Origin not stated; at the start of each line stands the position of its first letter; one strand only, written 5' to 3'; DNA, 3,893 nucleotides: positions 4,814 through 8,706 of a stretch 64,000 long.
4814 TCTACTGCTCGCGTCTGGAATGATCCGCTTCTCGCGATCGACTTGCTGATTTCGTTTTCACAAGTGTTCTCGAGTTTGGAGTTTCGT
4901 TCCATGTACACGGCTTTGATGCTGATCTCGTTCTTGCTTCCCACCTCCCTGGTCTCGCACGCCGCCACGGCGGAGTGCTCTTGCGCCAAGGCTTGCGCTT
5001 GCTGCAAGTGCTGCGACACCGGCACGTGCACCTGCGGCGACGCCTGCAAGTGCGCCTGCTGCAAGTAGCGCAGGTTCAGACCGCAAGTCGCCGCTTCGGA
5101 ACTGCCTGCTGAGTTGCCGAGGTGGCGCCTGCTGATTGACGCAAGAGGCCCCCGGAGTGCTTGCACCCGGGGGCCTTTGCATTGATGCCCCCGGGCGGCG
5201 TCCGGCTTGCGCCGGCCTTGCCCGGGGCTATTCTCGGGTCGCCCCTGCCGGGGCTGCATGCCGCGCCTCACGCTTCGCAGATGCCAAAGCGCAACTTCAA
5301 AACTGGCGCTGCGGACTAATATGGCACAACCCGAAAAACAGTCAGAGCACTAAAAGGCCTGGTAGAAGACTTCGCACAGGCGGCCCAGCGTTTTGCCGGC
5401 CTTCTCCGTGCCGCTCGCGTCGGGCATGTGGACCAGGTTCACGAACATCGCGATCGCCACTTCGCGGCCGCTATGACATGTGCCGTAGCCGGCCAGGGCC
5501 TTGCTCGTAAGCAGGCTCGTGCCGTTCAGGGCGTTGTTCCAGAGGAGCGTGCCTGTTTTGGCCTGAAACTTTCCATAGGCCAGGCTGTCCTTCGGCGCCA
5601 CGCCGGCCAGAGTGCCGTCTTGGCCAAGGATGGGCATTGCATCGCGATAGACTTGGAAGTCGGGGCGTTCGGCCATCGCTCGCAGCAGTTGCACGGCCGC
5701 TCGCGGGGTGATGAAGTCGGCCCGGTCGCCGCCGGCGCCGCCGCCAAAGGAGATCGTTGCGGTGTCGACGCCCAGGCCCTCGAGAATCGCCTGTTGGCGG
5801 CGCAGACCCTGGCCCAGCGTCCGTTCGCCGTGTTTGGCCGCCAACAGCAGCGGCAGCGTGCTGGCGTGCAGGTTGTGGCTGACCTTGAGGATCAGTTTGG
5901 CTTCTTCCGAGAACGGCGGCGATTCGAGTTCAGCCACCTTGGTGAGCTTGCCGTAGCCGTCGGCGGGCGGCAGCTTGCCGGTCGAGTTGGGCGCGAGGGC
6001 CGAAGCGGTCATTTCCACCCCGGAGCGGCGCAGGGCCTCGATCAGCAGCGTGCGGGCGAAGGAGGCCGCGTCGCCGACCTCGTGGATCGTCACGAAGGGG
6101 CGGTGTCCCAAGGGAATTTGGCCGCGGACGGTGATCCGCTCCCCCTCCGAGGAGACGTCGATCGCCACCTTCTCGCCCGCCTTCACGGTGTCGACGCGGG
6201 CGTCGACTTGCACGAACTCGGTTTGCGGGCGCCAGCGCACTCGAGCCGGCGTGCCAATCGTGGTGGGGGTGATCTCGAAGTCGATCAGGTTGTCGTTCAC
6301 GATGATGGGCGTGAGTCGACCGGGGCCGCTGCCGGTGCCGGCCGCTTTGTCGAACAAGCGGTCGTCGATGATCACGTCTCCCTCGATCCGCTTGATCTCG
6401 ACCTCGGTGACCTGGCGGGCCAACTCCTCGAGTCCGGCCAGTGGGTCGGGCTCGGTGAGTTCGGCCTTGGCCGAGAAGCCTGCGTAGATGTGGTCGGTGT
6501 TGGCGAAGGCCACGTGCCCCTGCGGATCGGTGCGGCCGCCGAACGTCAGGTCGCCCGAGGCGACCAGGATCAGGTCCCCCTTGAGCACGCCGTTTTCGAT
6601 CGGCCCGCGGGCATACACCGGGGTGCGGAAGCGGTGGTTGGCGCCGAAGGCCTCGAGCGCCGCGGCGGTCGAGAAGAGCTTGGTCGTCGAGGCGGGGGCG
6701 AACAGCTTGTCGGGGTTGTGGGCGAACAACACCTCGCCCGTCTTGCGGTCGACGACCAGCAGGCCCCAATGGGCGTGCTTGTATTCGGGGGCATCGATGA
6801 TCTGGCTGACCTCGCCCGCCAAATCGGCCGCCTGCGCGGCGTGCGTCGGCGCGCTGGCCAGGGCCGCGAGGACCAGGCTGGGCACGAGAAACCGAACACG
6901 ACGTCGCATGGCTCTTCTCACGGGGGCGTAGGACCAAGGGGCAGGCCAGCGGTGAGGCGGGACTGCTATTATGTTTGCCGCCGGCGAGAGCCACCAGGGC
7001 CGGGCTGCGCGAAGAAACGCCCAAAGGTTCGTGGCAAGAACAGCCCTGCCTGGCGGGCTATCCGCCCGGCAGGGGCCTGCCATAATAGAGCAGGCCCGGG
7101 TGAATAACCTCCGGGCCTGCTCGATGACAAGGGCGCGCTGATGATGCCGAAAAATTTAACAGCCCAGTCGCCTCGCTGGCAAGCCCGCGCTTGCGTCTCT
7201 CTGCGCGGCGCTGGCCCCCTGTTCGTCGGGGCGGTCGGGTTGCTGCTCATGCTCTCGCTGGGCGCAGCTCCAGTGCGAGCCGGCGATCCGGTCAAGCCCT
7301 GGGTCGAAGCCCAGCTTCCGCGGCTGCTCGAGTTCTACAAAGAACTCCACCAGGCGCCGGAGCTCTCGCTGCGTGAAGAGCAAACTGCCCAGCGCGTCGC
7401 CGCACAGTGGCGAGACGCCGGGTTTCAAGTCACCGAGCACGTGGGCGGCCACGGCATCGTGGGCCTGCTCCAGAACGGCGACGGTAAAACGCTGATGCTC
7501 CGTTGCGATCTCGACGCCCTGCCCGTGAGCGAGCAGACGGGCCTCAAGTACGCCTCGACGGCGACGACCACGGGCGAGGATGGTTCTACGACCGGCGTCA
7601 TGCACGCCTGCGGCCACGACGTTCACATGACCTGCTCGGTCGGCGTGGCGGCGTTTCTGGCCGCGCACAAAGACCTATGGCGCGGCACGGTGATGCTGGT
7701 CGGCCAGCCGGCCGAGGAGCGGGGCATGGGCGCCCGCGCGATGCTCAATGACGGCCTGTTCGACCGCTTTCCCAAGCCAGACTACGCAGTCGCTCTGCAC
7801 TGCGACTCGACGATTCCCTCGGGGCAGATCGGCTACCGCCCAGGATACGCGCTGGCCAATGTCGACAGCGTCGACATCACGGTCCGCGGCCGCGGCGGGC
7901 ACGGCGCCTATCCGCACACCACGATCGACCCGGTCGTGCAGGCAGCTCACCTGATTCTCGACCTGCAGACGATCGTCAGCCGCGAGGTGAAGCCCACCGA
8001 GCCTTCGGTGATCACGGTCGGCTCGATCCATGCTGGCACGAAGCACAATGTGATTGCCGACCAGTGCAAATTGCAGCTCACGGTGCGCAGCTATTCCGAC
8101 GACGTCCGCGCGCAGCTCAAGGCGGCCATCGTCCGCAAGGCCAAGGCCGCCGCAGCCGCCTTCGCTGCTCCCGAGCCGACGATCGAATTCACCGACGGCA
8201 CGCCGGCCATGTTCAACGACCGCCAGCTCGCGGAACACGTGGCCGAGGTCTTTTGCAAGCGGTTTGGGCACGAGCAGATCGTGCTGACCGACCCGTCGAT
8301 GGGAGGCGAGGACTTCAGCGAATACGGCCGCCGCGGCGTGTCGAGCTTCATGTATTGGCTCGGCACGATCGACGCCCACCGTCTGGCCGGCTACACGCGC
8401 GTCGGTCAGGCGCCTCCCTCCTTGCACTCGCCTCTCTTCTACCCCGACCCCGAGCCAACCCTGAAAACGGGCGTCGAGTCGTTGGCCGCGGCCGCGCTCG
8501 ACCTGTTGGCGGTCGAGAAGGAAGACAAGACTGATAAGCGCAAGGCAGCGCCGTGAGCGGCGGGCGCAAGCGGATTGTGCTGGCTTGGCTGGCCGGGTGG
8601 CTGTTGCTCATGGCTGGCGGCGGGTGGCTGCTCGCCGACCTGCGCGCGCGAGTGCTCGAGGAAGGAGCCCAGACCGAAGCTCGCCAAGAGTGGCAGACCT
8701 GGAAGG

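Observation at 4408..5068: Bicistronic pair of exported hyper-Cys-rich proteins, including a signal-peptide-bearing metallothionein-like 54-aa peptide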

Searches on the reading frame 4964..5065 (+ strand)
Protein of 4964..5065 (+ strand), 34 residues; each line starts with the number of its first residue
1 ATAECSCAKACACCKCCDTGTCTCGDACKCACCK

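Call 42: search_solved_structures(query=window:4964-5065:+, max_evalue=10, show_alignments=3)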
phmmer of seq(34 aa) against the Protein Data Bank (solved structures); distinct sequences matched with E-value up to 10: 4.
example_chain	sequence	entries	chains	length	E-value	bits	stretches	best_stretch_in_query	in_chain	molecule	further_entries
9y10_A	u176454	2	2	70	0.32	14.8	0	12-31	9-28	C3H1-type domain-containing protein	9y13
6nzl_A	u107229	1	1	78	1.7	12.5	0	9-29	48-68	Cytoplasmic zinc-finger protein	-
7ckm_B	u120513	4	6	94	3.1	11.7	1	10-33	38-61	RING finger protein Z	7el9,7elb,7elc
7eju_B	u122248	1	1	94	4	11.4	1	10-33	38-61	RING finger protein Z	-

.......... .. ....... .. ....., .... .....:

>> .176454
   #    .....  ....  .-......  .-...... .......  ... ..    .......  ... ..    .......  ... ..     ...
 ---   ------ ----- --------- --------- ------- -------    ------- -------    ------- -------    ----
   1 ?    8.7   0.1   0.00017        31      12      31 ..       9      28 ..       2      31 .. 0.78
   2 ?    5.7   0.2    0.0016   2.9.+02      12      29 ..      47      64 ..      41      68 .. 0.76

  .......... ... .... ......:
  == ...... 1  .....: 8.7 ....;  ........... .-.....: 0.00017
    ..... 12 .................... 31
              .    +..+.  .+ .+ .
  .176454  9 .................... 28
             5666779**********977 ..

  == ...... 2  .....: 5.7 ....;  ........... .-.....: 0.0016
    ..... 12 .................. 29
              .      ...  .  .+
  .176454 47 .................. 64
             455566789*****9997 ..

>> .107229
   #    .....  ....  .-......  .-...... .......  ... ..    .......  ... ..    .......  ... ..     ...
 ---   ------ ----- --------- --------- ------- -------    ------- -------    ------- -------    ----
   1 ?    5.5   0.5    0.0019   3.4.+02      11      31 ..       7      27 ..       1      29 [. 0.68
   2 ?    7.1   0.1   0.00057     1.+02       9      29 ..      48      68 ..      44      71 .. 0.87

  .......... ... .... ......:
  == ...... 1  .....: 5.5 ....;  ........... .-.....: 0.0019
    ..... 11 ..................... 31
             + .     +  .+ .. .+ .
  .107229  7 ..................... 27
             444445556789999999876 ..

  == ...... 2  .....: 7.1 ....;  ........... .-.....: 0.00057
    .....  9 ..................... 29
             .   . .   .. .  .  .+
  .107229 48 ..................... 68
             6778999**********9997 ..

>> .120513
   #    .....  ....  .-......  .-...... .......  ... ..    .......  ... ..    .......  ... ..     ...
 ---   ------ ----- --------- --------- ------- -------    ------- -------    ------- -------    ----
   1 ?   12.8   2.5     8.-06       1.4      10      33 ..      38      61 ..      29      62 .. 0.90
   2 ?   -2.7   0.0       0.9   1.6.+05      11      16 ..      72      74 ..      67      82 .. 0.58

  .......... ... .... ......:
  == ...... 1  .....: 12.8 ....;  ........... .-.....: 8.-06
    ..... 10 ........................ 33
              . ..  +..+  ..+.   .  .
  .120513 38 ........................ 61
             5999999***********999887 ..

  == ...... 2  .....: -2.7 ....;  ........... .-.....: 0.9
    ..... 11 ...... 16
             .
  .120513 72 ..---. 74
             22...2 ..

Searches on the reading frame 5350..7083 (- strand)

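Call 3: search_protein_families(library=pfam, proteins=[window:5350-7083:-], max_evalue=1)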
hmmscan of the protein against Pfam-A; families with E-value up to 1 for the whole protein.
window:5350-7083:- (577 aa): 6 families
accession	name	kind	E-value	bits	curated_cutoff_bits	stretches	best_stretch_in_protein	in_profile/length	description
PF02113.21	Peptidase_S13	-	3.7e-65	220.9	22.8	1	89-560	2-434/444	D-Ala-D-Ala carboxypeptidase 3 (S13) family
PF13354.11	Beta-lactamase2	-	0.00015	21.6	22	1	107-149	1-42/214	Beta-lactamase enzyme family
PF00768.25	Peptidase_S11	-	0.00026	21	27.6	1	108-146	15-53/239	D-alanyl-D-alanine carboxypeptidase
PF00905.27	Transpeptidase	-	0.0045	16.7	22.1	1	109-145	4-57/299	Penicillin binding protein transpeptidase domain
PF00144.29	Beta-lactamase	-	0.024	14.2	27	1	95-145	4-67/329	Beta-lactamase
PF19451.5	DUF5989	-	0.097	13.2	27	1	17-35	4-22/49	Family of unknown function (DUF5989)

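Call 4: search_protein_families(library=ncbifam, proteins=[window:5350-7083:-], max_evalue=1)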
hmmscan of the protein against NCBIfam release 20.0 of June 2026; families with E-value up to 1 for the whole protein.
window:5350-7083:- (577 aa): 12 families
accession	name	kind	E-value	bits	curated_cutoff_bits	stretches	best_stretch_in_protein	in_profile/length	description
TIGR00666.1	PBP4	equivalog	7.3e-48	163.3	107.8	1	115-549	1-396/397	D-alanyl-D-alanine carboxypeptidase/D-alanyl-D-alanine endopeptidase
NF008322.0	PRK11113.1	equivalog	8.9e-28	97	527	2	217-574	115-470/477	serine-type D-Ala-D-Ala carboxypeptidase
NF008668.0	PRK11669.1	equivalog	9.3e-05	21.7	294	1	62-145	4-83/316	D-alanyl-D-alanine endopeptidase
NF033103.1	bla_class_A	equivalog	0.0037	16.4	200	1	99-146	6-52/257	class A beta-lactamase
NF033139.1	blaZ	exception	0.0083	15.4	580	1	61-149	3-80/281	penicillin-hydrolyzing class A beta-lactamase BlaZ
NF008489.0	PRK11397.1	equivalog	0.015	14.1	610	1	87-139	21-71/389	serine-type D-Ala-D-Ala carboxypeptidase DacD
NF040940.1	blaHER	exception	0.04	13.4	620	1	67-148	10-86/290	HER family class A beta-lactamase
NF033141.0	blaZ_gen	exception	0.044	13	500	1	95-149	27-80/281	BlaZ-like penicillin-hydrolyzing class A beta-lactamase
NF007445.0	PRK10001.1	equivalog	0.13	11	765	1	84-143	20-77/400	serine-type D-Ala-D-Ala carboxypeptidase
NF008059.0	PRK10793.1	equivalog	0.21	10.2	694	0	70-139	14-80/403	D-alanyl-D-alanine carboxypeptidase DacA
NF041337.1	XopD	subfamily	0.29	9.8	700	1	103-132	594-620/735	Ulp1 family type III secretion system effector isopeptidase XopD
NF038258.2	PBP4_Staph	exception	0.31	9.9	500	1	107-145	43-80/366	penicillin-binding protein PBP4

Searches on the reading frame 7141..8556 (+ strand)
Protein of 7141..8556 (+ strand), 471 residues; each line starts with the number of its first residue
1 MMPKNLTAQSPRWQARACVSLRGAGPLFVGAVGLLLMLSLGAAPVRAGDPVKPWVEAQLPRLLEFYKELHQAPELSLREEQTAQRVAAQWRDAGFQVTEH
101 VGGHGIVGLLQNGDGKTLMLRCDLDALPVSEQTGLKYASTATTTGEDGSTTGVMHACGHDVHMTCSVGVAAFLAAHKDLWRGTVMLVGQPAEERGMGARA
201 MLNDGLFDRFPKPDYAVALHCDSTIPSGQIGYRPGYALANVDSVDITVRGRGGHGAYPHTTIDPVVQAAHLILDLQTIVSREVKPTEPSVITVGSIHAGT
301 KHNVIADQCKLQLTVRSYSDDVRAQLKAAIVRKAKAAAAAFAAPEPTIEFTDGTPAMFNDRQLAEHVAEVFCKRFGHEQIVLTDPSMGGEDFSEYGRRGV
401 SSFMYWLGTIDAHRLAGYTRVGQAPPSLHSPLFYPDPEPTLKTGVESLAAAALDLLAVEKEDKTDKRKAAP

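Call 3: search_protein_families(library=pfam, proteins=[window:7141-8556:+], max_evalue=1)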
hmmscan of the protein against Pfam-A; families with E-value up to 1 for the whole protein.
window:7141-8556:+ (471 aa): 2 families
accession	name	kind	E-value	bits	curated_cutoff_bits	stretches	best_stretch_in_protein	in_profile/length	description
PF01546.33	Peptidase_M20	-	2.9e-34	119.2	24.6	1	119-410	1-177/206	Peptidase family M20/M25/M40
PF07687.19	M20_dimer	-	4.2e-17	62.5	21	1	238-339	3-104/107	Peptidase dimerisation domain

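Call 4: search_protein_families(library=ncbifam, proteins=[window:7141-8556:+], max_evalue=1)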
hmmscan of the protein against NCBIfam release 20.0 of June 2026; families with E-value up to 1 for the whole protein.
window:7141-8556:+ (471 aa): 34 families (the best 25 are shown)
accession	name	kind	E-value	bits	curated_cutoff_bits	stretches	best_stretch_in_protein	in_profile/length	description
NF040868.1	carboxypep_CpsA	equivalog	1.1e-86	291.1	500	1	61-453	14-387/391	carboxypeptidase CpsA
TIGR01891.1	amidohydrolases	subfamily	2e-83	280.5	153.75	1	64-397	3-329/366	amidohydrolase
NF038260.1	ectoine_DoeB_2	equivalog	1.9e-61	208.1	550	1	63-403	9-338/378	N(2)-acetyl-L-2,4-diaminobutanoate deacetylase DoeB2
TIGR01910.1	DapE-ArgE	subfamily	9.3e-13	48.1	217.6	1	192-418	139-361/373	ArgE/DapE family deacylase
NF009557.0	PRK13009.1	equivalog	9.5e-12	44.7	284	1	63-340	6-282/377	succinyl-diaminopimelate desuccinylase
NF009555.0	PRK13004.1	equivalog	4.5e-11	42.3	321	1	60-325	15-270/399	YgeY family selenium metabolism-linked hydrolase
TIGR01246.1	dapE_proteo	equivalog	8.3e-11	41.5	361.8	1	64-336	3-274/370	succinyl-diaminopimelate desuccinylase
TIGR01892.1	AcOrn-deacetyl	equivalog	4.2e-10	39.2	297.7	1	183-368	122-305/365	acetylornithine deacetylase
TIGR01879.1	hydantase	subfamily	7.9e-10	38.2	204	1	239-381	205-345/401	hydantoinase/carbamoylase family amidase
NF058540.1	Ncarbamyl_ErtE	equivalog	2.2e-08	33.1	520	1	238-382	214-359/418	N-carbamyl-l-glutamate amidohydrolase ErtE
NF005710.0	PRK07522.1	subfamily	3.1e-08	33.2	412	1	243-357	184-311/391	acetylornithine deacetylase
NF006771.0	PRK09290.1-5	subfamily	2.1e-07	29.8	399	1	243-340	217-314/413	allantoate amidohydrolase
NF006775.0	PRK09290.2-5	equivalog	7.6e-07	28.1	479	1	239-369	217-346/419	allantoate amidohydrolase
TIGR01900.1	dapE-gram_pos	equivalog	3.2e-06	26.3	304.2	1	64-400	7-314/351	succinyl-diaminopimelate desuccinylase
NF006399.0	PRK08651.1-2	equivalog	3.7e-06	26.2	381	1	243-289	181-226/405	succinyl-diaminopimelate desuccinylase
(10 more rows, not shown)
